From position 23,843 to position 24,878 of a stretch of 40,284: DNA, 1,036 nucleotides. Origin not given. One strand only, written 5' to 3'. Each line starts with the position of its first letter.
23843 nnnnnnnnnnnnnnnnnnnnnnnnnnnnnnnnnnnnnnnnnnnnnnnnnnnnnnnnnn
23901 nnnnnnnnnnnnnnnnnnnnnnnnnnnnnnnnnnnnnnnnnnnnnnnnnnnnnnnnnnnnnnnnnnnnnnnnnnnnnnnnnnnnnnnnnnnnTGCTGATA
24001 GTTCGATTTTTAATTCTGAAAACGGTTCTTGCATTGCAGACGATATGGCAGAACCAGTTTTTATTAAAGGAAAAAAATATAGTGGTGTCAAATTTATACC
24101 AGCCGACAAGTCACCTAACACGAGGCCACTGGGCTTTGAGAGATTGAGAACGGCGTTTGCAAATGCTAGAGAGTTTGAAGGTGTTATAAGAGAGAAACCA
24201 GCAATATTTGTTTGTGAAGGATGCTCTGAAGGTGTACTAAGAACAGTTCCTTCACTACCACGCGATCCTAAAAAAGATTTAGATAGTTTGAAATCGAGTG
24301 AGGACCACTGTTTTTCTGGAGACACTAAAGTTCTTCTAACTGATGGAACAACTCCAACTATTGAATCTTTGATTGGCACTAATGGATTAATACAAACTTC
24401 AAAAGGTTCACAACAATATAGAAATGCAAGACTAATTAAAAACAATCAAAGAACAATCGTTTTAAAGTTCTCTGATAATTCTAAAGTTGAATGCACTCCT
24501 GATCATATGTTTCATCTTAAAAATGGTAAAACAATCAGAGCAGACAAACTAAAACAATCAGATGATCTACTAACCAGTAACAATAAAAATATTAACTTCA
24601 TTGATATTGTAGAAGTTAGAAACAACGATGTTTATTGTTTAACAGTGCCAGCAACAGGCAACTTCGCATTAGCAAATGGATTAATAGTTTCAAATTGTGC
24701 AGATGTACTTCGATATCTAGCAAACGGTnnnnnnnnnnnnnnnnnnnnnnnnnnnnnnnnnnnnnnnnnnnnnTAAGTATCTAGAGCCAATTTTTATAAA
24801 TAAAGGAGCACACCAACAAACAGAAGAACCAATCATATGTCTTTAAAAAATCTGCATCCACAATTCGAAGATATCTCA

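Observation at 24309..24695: Mini-intein splitting the nuclease active-site motif of the large terminase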

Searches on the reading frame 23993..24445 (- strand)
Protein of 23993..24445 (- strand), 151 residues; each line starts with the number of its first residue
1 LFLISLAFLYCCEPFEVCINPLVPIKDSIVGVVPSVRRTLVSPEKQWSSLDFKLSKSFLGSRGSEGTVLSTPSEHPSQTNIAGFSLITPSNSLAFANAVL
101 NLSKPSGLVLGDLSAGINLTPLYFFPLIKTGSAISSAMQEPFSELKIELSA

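Call 78: search_protein_families(library=pfam, proteins=[window:23993-24445:-], max_evalue=0.01)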
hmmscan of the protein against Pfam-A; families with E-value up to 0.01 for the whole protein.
window:23993-24445:- (151 aa): 0 families

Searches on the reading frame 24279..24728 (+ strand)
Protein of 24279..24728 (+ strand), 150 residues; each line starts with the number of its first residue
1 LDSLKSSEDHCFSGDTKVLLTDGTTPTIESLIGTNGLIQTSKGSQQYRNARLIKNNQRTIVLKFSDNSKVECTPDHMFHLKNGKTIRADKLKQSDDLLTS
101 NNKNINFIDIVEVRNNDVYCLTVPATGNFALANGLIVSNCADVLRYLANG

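Call 3: search_protein_families(library=pfam, proteins=[window:24309-24695:+], max_evalue=1)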
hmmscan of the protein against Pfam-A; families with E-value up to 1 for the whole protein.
window:24309-24695:+ (129 aa): 7 families
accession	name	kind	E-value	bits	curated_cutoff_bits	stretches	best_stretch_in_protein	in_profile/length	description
PF14890.11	Intein_splicing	-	4.9e-10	39.9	35.8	2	41-102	40-110/155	Intein splicing domain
PF07591.16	PT-HINT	-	0.00023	21.9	27.7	1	34-114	31-115/137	Pretoxin HINT domain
PF03180.19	Lipoprotein_9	-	0.027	14.1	27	1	21-107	115-202/236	NlpA lipoprotein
PF05203.21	Hom_end_hint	-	0.076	13.4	32.1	1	1-83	1-90/228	Hom_end-associated Hint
PF14623.11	Vint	-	0.11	12.7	27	1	1-67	2-63/166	Hint-domain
PF23176.1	bHLH_LHW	-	0.12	12.8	28.5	1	53-84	27-57/63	Transcription factor LHW bHLH domain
PF06289.16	FlbD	-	0.16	12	24.7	0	44-76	6-38/59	Flagellar and Swarming motility proteins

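Call 4: search_protein_families(library=ncbifam, proteins=[window:24309-24695:+], max_evalue=1)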
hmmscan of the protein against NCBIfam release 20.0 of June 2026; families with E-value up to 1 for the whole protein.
window:24309-24695:+ (129 aa): 8 families
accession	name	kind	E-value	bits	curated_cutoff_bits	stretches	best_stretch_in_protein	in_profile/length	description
NF052663.1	RtcB_rel_intein2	exception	9e-15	54.5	1050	2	1-89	78-172/626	intein-containing RctB family protein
TIGR01443.1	intein_Cterm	domain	1.9e-07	31.1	15.6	1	107-129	1-23/24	intein C-terminal splicing region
TIGR01445.1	intein_Nterm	domain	4.1e-07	30.9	24.5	1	1-68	1-81/83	intein N-terminal splicing region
NF011302.0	PRK14714.1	equivalog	0.00018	19.1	1791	1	44-126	1004-1097/1350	DNA-directed DNA polymerase II large subunit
NF005852.0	PRK07773.1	equivalog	0.0006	18.2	780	1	1-88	398-491/886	replicative DNA helicase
NF011418.0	PRK14845.1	equivalog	0.024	12.4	756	1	43-102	87-150/1049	translation initiation factor IF-2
NF038136.1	rSAM_Rv_intein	exception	0.063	12.1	700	1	1-94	76-176/574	intein-containing Rv2578c family radical SAM protein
NF047433.1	Lepto_7_Nterm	domain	0.094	12.5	43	1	70-89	20-39/63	LA_0442/LA_0875 N-terminal domain-containing protein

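Call 5: search_protein_families(library=phrogs, proteins=[window:24309-24695:+], max_evalue=0.01)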
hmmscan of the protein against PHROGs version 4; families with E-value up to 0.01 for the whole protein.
window:24309-24695:+ (129 aa): 1 family
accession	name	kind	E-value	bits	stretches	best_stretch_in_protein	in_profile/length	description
phrog_23726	-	unknown function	0.0064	16.8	1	30-95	69-134/220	-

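Call 14: find_homologous_proteins(query=window:24309-24695:+, max_evalue=0.001)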
Query seq(129 aa): 11 candidates shared short words with the query, none scored E <= 0.001.

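Call 24: search_protein_representatives(protein=window:24279-24728:+)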
Query: 150 residues. Proteins with E-value up to 0.001 (for the whole library): 2531; up to 1e-10: 369; up to 1e-30: 6. The best 150 are listed.
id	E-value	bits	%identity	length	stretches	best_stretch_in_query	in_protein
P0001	4.1e-92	321.5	100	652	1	1-150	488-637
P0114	3.7e-39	149.9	34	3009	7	9-137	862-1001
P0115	8.3e-33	129.3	34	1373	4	8-143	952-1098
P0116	4.8e-32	126.9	34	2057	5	10-135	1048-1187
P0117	1.9e-31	124.9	47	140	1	5-135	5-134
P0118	5.9e-31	123.3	40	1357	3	8-143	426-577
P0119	9.3e-28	113.0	36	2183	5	8-146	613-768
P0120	3.2e-27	111.2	33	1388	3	10-141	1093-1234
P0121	2.7e-25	105.0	45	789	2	6-107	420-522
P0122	4.3e-25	104.3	40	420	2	6-92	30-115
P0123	5.7e-25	103.9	51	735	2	6-93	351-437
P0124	1.1e-24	103.0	34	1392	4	11-141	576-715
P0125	2.0e-24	102.2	33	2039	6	8-98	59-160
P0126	1.0e-23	99.9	35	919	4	10-141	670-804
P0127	1.0e-23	99.9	41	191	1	3-146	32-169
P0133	1.0e-21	93.4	41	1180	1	3-147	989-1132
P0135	1.4e-21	93.0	41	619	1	6-146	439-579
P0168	3.7e-18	81.9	46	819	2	6-89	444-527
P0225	1.5e-15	73.4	42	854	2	7-89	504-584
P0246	7.6e-15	71.1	41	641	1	6-146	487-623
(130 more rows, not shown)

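Call 55: predict_structure(alignment_id=A4)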
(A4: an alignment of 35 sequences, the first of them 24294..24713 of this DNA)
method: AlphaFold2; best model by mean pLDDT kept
length: 140 residues; sequences in the alignment: 35
mean_pLDDT: 94.4   pTM: 0.88
mean pLDDT of the five models: 94.4, 94.0, 93.8, 93.8, 93.6
residues with pLDDT >= 90: 127; 70-90: 6; 50-70: 6; < 50: 1
segments of 3 or more residues with pLDDT < 50: none
pLDDT, mean of each block of 10 residues (from residue 1): 81 98 98 98 96 97 97 97 97 97 94 96 98 78
secondary structure, 60 per line:
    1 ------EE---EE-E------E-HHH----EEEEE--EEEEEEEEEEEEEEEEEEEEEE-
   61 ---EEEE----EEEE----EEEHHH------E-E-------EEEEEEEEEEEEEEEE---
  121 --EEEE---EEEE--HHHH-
elements in order: E31-35 E38-59 E64-67 E72-75 E80-82 E102-117 E123-126 E130-133 H136-139

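Call 58: search_protein_families(library=pfam, proteins=[P0121, P0123, P0168, P0225, P0133, P0135], max_evalue=0.001)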
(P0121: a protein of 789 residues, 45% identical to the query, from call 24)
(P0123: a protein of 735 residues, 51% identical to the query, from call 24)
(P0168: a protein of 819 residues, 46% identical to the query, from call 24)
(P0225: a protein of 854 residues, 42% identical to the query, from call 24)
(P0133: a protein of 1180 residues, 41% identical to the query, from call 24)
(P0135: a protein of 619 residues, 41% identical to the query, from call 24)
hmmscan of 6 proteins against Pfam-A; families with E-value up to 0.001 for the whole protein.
P0121 (789 aa): 2 families
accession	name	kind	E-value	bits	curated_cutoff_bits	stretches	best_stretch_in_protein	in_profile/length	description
PF14890.11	Intein_splicing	-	1.5e-08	35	35.8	1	470-740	47-155/155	Intein splicing domain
PF03237.21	Terminase_6N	-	3.7e-08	33.7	22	1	26-242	2-211/215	Terminase large subunit, T4likevirus-type, N-terminal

P0123 (735 aa): 2 families
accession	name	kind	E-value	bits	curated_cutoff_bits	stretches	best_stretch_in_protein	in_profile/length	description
PF03237.21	Terminase_6N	-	4.5e-05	23.6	22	1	5-159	74-212/215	Terminase large subunit, T4likevirus-type, N-terminal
PF14890.11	Intein_splicing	-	0.00081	19.7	35.8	0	396-664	42-155/155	Intein splicing domain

P0168 (819 aa): 1 family
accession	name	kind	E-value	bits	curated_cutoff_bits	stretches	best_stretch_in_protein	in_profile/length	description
PF14890.11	Intein_splicing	-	1.5e-08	35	35.8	1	495-767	48-155/155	Intein splicing domain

P0225 (854 aa): 1 family
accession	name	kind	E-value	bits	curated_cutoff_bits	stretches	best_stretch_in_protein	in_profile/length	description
PF14890.11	Intein_splicing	-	8e-08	32.7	35.8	1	546-829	42-155/155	Intein splicing domain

P0133 (1180 aa): 3 families
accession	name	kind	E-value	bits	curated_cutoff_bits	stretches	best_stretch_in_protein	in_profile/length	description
PF14528.11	LAGLIDADG_3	-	6.9e-13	49.1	22.5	1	273-337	5-65/82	LAGLIDADG-like domain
PF13403.11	Hint_2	-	1.5e-05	25.9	28.4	0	997-1024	2-29/147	Hint domain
PF14623.11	Vint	-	1.7e-05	25.1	27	0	488-559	2-65/166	Hint-domain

P0135 (619 aa): 2 families
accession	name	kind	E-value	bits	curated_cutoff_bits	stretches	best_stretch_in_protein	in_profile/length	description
PF03237.21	Terminase_6N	-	2.3e-06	27.8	22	1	26-136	1-110/215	Terminase large subunit, T4likevirus-type, N-terminal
PF14890.11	Intein_splicing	-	3.7e-05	24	35.8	0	489-520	48-84/155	Intein splicing domain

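Call 59: fold_search(model_id=the predicted structure, library=pdb)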
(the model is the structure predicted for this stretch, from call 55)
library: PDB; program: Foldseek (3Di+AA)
matches with E <= 10: 424; with E <= 0.001: 58
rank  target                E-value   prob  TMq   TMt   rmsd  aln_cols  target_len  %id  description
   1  4o1r                  6.9e-09  1.00  0.73  0.72   4.3       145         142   24  Crystal structure of NpuDnaB intein (released 2014-03-19)
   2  1mi8                  9.0e-09  1.00  0.76  0.76   3.3       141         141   21  2.0 Angstrom crystal structure of a DnaB intein from Synechocystis sp. PCC 6803 (released 2003-08-19)
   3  6fre                  1.2e-08  1.00  0.75  0.69   3.9       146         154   22  Crystal structure of G-1F/H73A mutant of Ssp DnaB Mini-Intein variant M86 (released 2019-01-30)
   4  6frh_A                1.5e-08  1.00  0.72  0.64   4.9       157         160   20  Crystal structure of Ssp DnaB Mini-Intein variant M86 (released 2019-01-30)
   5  6frh_B                1.8e-08  1.00  0.74  0.70   4.3       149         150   21  Crystal structure of Ssp DnaB Mini-Intein variant M86 (released 2019-01-30)
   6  1zde                  2.7e-08  1.00  0.85  0.75   3.2       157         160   18  1.95 Angstrom Crystal Structure of a dnaE Intein Precursor from Synechocystis Sp. Pcc 6803 (released 2006-01-24)
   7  4kl5_A                3.4e-08  1.00  0.76  0.76   3.5       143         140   22  Crystal structure of NpuDnaE intein (released 2013-09-04)
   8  4kl5_B                3.9e-08  1.00  0.83  0.82   2.3       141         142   23  Crystal structure of NpuDnaE intein (released 2013-09-04)
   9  6frg                  4.1e-08  1.00  0.73  0.66   4.1       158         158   21  Crystal structure of G-1F mutant of Ssp DnaB Mini-Intein variant M86 (released 2019-01-30)
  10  8ubs_A                4.4e-08  1.00  0.77  0.72   3.5       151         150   19  Crystal structure of NrdJ-1 split intein fusion (released 2024-10-09)
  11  2imz_A                8.7e-08  1.00  0.73  0.71   4.2       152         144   16  Crystal structure of Mtu recA intein splicing domain (released 2007-05-01)
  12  2keq_MODEL_1_A        1.4e-07  1.00  0.80  0.81   2.5       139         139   23  Solution structure of DnaE intein from Nostoc punctiforme (released 2009-05-19)
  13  6y75_B                1.6e-07  1.00  0.77  0.73   3.3       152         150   14  BIL2 domain from T.thermophila BUBL1 locus (C1A-N143A) (released 2021-02-03)
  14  6y75_A                2.6e-07  1.00  0.76  0.70   3.2       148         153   15  BIL2 domain from T.thermophila BUBL1 locus (C1A-N143A) (released 2021-02-03)
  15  6rpq                  2.8e-07  1.00  0.67  0.40   4.7       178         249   19  Crystal structure of PhoCDC21-1 intein (released 2019-08-14)
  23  2lwy_MODEL_1_A        7.2e-07  1.00  0.77  0.78   2.6       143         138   19  Solution Structure of Bacterial Intein-Like domain from Clostridium thermocellum (released 2013-05-08)
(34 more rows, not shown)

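Call 68: search_dna_similar(query=window:24279-24728:+, collection=phages, mode=protein, max_rows=40, max_evalue=0.001)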
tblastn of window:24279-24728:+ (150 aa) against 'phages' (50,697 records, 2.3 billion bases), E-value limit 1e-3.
Records with a match: 8; places in all: 8; records where one place covers at least 80% of the query: 7.
Best place of each record, by identity: <60% 8.
By first word of the organism name: Sphingomonas 2; Brochothrix 2; Caudoviricetes 1; Bacillus 1; Acinetobacter 1; Aphanizomenon 1.
By host as written in the record: Sphingomonas paucimobilis, Felix d'Herelle Reference Center for Phages host ... 2; Brochothrix thermosphacta 2; - 1; Bacillus cereus 1; Acinetobacter halotolerans 1; Aphanizomenon flos-aquae 1.
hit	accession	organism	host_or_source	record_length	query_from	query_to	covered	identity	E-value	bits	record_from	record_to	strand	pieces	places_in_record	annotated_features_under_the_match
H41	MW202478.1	Caudoviricetes sp.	Manatee Spring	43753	4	147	96%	38.9%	2e-25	105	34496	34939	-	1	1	large terminase protein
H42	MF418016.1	Bacillus phage vB_BceM-HSE3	Bacillus cereus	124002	11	139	86%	34.2%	3e-13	71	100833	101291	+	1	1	ATP-dependent helicase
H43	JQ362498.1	Sphingomonas phage PAU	Sphingomonas paucimobilis, Felix ...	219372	11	146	91%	26.9%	3e-4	45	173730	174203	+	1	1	246: gp246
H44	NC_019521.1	Sphingomonas phage PAU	Sphingomonas paucimobilis, Felix ...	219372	11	146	91%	26.9%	3e-4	45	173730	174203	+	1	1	246: ribonucleotide reductase large subunit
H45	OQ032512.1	Acinetobacter phage nACB2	Acinetobacter halotolerans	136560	11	143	89%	26.2%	2e-6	52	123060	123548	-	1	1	ribonucleotide reductase of class Ia (aerobic), alpha subunit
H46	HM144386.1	Brochothrix phage BL3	Brochothrix thermosphacta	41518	4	146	95%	21.0%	7e-4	44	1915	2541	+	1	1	gp2 | gp3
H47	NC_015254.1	Brochothrix phage BL3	Brochothrix thermosphacta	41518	4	146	95%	21.0%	7e-4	44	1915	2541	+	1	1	terminase large subunit | gp3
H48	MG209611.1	Aphanizomenon phage vB_AphaS-CL131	Aphanizomenon flos-aquae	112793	5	97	62%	31.4%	8e-5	47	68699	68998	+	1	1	dCTP deaminase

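Call 69: get_annotated_region(hit=H41, flank=2000)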
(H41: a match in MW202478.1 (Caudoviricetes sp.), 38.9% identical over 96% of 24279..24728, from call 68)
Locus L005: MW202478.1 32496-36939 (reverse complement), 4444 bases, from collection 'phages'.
description: Podoviridae sp. isolate ctRVW222, complete genome.
organism: Caudoviricetes sp. (NCBI taxid 2832643)
taxonomy: Viruses; Duplodnaviria; Heunggongvirae; Uroviricota; Caudoviricetes
host: -; source: Manatee Spring; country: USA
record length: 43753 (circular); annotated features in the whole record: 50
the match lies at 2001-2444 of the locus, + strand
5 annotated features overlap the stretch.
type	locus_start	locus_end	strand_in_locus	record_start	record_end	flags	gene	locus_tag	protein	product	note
CDS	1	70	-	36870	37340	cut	-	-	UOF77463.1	lysozyme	-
CDS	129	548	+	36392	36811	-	-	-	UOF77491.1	hypothetical protein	-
CDS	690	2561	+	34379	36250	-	-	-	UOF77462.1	large terminase protein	-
CDS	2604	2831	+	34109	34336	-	-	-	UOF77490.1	hypothetical protein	-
CDS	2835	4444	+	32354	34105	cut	-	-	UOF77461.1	head to tail connecting protein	-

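Call 70: get_annotated_region(hit=H47, flank=2000)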
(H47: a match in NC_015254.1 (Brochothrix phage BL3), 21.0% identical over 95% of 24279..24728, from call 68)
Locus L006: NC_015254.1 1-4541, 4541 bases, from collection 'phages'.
description: Brochothrix phage BL3, complete genome.
organism: Brochothrix phage BL3 (NCBI taxid 764562)
taxonomy: Viruses; Duplodnaviria; Heunggongvirae; Uroviricota; Caudoviricetes
host: Brochothrix thermosphacta; source: -; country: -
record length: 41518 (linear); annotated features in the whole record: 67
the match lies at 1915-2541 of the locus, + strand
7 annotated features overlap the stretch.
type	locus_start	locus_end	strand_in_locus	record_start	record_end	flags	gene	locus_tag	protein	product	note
CDS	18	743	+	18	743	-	-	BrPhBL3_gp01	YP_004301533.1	terminase small subunit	putative small terminase subunit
CDS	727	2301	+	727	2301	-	-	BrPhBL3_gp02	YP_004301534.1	terminase large subunit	putative large terminase subunit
CDS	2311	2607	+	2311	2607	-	-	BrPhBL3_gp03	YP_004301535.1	gp3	-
CDS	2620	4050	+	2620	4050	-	-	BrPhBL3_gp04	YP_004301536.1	portal protein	putative portal protein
CDS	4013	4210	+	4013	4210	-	-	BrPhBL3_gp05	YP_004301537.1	gp5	-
CDS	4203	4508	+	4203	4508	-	-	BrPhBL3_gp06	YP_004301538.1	peptidase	-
CDS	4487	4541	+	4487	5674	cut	-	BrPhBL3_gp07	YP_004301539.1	minor head protein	putative minor structural protein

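Call 81: find_encoding_contigs(protein=P0121, flank=3000, max_places=2)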
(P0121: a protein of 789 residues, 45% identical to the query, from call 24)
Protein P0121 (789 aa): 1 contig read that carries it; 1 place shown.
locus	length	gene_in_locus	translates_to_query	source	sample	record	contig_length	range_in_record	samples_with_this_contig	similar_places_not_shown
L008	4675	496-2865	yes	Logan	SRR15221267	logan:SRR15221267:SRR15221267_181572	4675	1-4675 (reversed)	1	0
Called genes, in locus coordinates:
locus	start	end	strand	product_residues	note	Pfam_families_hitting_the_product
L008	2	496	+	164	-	?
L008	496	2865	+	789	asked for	PF03237:Terminase_6N (weak), PF14890:Intein_splicing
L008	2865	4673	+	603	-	?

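Call 82: find_encoding_contigs(protein=P0135, flank=3000, max_places=2)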
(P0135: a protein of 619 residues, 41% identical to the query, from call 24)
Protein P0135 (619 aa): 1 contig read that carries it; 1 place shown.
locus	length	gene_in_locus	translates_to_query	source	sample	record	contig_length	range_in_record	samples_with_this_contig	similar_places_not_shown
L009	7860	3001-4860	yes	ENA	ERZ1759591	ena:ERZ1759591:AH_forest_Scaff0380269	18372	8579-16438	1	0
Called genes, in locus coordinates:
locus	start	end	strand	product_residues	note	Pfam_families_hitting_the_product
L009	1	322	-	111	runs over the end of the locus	-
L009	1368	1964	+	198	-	-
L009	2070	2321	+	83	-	-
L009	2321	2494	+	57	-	-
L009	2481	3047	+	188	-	-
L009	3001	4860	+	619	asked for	PF03237:Terminase_6N (weak)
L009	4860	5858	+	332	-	PF02086:MethyltransfD12 (weak)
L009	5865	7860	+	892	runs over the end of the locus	-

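Call 83: find_encoding_contigs(protein=P0246, flank=3000, max_places=2)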
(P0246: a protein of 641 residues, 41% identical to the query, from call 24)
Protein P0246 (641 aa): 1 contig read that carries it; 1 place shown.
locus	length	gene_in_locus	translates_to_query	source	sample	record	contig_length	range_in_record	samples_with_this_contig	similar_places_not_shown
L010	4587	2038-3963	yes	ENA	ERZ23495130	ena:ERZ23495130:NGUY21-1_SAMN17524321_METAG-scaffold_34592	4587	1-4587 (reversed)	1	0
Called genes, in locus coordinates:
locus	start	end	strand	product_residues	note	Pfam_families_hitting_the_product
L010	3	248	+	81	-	?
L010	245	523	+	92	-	-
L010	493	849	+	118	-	-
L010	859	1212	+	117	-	-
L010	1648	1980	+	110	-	-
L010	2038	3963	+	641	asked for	PF14890:Intein_splicing (faint)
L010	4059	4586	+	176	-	?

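Call 86: search_protein_families(library=pfam, proteins=[L008:1950-2645:+], max_evalue=0.01)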
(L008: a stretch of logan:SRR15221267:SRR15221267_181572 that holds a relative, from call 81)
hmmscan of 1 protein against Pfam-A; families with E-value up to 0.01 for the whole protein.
L008:1950-2645:+ (232 aa): 1 family
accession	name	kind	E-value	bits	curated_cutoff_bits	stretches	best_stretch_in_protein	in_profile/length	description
PF13392.12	HNH_3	-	3.8e-17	62.1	24.8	1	52-95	1-44/46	HNH endonuclease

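Call 87: find_encoding_contigs(protein=P0123, flank=500, max_places=1)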
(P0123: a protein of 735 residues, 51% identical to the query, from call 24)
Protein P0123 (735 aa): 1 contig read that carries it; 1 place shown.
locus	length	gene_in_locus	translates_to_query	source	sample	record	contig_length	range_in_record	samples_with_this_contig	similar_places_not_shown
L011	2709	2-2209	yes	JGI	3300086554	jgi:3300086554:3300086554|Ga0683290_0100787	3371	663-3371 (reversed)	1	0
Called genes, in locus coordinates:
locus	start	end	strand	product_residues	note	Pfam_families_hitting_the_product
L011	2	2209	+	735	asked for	?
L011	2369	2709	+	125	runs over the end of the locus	-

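Call 88: find_encoding_contigs(protein=P0168, flank=500, max_places=1)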
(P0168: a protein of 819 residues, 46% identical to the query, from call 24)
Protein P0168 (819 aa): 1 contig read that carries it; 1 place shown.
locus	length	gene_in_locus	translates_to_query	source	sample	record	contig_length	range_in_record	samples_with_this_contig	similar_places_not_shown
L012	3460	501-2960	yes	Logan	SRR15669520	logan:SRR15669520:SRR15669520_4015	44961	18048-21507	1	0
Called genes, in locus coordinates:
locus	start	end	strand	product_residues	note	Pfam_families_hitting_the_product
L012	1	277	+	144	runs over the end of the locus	PF08774:VRR_NUC (weak)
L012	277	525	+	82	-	-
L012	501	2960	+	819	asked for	PF14890:Intein_splicing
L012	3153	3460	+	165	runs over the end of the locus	-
